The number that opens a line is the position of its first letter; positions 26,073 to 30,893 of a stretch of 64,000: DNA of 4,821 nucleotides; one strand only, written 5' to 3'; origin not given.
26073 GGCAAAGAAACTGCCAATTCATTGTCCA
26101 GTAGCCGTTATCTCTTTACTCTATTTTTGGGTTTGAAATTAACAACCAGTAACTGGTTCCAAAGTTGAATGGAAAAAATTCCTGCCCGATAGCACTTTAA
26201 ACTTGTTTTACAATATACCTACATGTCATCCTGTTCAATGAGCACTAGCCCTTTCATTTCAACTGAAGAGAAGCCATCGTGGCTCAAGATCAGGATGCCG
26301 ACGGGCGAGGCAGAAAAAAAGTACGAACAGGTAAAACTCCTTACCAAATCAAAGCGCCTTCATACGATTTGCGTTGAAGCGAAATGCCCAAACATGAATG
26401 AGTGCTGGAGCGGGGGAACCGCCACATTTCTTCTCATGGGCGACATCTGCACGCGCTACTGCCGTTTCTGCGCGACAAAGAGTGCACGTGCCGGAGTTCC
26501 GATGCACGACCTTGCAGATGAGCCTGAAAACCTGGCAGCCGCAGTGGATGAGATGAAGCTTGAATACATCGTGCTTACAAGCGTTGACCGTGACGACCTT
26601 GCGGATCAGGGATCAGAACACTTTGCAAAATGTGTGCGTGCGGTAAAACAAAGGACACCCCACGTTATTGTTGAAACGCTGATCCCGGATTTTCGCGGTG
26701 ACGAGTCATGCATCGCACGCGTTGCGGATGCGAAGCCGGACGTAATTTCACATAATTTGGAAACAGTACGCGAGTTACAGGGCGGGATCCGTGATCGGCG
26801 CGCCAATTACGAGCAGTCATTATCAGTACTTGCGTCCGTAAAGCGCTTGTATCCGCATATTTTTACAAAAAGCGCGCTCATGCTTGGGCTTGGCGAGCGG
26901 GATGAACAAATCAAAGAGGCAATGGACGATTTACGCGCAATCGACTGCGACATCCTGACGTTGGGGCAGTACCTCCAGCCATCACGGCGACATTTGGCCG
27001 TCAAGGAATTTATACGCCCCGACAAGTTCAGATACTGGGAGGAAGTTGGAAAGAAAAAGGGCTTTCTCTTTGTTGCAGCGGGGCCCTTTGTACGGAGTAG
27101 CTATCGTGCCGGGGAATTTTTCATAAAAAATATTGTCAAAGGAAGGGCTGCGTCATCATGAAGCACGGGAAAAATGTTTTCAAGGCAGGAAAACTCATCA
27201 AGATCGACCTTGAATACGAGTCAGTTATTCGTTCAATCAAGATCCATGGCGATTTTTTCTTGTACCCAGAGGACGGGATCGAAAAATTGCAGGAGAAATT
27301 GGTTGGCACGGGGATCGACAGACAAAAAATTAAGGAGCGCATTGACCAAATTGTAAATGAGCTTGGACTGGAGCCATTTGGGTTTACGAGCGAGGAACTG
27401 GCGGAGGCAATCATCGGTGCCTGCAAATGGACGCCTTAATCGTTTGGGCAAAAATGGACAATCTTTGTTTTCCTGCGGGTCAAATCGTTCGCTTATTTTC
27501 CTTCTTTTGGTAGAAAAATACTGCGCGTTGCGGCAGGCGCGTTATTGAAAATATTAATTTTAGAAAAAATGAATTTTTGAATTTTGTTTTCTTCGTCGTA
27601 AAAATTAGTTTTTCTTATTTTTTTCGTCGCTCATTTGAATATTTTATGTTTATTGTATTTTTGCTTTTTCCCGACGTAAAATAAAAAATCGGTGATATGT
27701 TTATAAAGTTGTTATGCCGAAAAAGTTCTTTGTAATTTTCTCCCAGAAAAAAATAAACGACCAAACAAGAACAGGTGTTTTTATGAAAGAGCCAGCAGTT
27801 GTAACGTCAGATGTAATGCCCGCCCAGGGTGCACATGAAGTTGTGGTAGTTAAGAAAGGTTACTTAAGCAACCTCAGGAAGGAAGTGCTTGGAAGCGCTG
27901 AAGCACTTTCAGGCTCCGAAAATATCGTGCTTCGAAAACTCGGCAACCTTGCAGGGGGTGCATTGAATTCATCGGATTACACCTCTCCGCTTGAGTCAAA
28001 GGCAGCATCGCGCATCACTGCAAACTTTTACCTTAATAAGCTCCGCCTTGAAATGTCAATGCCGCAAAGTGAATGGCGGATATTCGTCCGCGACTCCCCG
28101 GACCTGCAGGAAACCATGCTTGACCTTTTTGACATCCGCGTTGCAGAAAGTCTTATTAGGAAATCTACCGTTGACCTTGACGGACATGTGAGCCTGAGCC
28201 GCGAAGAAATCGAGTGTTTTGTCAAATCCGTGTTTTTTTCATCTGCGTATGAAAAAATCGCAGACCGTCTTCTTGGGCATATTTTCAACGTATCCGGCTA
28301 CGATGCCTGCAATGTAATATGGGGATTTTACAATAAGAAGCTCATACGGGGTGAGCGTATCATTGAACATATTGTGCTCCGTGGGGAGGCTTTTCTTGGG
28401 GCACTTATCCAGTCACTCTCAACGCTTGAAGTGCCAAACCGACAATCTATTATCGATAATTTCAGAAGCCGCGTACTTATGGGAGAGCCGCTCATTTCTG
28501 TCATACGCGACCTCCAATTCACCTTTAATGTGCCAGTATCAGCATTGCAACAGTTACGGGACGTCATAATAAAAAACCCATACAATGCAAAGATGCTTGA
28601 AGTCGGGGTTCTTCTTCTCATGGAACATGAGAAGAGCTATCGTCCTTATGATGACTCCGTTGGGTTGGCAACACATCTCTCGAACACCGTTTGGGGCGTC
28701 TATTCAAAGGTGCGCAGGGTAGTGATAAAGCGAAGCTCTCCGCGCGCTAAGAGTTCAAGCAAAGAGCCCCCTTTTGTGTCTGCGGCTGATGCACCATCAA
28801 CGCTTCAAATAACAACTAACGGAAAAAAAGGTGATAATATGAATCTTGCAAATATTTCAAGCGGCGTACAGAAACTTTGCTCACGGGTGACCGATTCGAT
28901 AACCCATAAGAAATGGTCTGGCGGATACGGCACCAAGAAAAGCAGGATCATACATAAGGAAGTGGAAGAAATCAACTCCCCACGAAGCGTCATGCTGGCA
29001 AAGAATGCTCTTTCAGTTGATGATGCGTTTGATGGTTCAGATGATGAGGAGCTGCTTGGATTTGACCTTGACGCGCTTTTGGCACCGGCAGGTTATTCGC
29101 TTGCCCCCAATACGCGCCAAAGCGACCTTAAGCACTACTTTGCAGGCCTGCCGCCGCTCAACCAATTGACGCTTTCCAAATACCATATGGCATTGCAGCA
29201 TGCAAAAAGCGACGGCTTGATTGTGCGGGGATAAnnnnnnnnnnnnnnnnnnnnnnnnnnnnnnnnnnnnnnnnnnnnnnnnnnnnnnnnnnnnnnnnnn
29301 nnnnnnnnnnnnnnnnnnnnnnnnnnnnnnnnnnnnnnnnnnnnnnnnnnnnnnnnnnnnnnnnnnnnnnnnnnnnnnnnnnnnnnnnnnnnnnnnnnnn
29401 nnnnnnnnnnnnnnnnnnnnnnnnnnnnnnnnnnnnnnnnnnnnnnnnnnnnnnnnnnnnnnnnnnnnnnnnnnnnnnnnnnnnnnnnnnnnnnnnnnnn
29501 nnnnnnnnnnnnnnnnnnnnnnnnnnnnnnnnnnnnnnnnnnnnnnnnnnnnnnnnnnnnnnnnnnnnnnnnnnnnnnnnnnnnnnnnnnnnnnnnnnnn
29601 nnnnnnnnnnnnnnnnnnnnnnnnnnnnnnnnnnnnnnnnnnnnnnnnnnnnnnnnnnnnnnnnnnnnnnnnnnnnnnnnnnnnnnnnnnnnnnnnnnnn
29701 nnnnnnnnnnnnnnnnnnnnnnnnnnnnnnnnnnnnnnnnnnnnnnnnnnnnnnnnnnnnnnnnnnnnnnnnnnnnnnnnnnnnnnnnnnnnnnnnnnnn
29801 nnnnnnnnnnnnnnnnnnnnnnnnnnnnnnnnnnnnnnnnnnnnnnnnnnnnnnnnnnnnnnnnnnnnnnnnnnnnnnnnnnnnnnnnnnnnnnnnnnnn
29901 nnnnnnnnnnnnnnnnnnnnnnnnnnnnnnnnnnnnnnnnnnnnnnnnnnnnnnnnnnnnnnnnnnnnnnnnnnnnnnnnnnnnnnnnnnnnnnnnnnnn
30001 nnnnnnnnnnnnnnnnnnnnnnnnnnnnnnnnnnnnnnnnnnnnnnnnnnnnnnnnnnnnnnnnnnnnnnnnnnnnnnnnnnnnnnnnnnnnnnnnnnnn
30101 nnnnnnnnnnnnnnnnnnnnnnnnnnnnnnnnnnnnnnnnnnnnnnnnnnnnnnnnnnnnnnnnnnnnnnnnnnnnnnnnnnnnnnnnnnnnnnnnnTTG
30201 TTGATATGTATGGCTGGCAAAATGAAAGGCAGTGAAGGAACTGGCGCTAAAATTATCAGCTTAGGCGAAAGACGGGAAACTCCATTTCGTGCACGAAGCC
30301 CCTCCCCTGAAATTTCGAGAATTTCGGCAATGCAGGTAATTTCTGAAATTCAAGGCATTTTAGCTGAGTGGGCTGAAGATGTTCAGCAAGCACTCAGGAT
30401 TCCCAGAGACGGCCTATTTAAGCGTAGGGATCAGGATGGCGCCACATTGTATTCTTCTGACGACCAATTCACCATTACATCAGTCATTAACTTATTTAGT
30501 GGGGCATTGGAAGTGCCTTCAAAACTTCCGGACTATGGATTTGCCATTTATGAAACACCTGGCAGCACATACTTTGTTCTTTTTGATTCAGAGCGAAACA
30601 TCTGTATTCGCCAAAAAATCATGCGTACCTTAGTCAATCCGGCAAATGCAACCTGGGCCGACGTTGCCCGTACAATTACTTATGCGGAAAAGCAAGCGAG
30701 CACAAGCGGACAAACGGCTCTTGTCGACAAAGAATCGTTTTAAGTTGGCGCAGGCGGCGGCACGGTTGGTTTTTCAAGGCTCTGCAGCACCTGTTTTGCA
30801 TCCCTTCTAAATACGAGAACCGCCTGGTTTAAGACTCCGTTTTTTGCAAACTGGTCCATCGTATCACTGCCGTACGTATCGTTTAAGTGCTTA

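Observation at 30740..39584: Giant 2865 aa alpha-helical protein with a central glycine-zipper-like hydrophobic segment, coupled to an 80 aa partner gene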

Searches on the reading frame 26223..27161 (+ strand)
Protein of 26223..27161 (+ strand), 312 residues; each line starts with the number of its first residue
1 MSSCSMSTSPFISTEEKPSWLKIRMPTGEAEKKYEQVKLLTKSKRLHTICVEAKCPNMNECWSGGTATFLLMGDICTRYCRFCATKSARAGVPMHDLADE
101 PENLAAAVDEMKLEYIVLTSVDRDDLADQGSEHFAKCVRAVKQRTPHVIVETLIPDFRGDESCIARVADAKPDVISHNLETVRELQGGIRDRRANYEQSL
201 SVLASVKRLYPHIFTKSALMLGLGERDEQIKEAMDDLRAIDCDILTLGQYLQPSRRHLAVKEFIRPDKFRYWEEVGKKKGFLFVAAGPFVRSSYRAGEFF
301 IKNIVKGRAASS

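Call 5: search_protein_families(library=pfam, proteins=[window:26223-27161:+], max_evalue=0.01)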
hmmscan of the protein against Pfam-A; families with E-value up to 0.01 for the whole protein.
window:26223-27161:+ (312 aa): 2 families
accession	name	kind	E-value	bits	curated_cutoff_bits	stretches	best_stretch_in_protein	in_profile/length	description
PF04055.27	Radical_SAM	-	3.2e-20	73.4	29.5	1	72-237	3-166/166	Radical SAM superfamily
PF16881.10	LIAS_N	-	4.1e-05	24.4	27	1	17-55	61-96/96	N-terminal domain of lipoyl synthase of Radical_SAM family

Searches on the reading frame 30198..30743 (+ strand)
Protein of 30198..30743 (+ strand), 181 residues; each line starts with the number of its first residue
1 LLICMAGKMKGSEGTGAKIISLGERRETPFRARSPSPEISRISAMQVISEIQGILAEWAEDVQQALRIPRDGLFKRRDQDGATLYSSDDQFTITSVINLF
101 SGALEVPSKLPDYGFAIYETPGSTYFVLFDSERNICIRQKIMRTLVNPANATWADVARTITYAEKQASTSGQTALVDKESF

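Call 5: search_protein_families(library=pfam, proteins=[window:30198-30743:+], max_evalue=0.01)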
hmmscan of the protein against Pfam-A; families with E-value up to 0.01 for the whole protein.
window:30198-30743:+ (181 aa): 0 families

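Call 21: search_protein_families(library=ncbifam, proteins=[window:30198-30743:+], max_evalue=0.1)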
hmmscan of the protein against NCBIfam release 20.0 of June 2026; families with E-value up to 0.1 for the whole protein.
window:30198-30743:+ (181 aa): 0 families

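Call 22: search_protein_families(library=phrogs, proteins=[window:30198-30743:+], max_evalue=0.1)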
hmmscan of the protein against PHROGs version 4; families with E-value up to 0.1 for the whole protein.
window:30198-30743:+ (181 aa): 0 families

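Call 74: find_homologous_proteins(query=window:30210-30740:+, max_evalue=0.01)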
Query window:30210-30740:+ (177 aa): 1 proteins with E <= 0.01 among 31 candidates.
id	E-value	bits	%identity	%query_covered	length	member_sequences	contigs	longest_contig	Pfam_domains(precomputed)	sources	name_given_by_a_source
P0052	8.2e-110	382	100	100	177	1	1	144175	-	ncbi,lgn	-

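Call 92: search_protein_families(library=padloc, proteins=[window:30210-30740:+], max_evalue=0.01)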
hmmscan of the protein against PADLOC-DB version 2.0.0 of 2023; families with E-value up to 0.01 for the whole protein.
window:30210-30740:+ (177 aa): 0 families

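Call 103: search_solved_structures(query=A3, max_evalue=10, show_alignments=1)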
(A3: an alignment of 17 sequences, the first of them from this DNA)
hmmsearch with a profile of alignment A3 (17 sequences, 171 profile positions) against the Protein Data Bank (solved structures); distinct sequences matched with E-value up to 10: 2.
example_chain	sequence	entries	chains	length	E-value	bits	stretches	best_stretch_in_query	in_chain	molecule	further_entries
1ls4_A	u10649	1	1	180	0.65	12.8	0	126-157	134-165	Apolipophorin-III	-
1aep_A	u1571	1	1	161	2.5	10.8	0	127-157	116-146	APOLIPOPHORIN III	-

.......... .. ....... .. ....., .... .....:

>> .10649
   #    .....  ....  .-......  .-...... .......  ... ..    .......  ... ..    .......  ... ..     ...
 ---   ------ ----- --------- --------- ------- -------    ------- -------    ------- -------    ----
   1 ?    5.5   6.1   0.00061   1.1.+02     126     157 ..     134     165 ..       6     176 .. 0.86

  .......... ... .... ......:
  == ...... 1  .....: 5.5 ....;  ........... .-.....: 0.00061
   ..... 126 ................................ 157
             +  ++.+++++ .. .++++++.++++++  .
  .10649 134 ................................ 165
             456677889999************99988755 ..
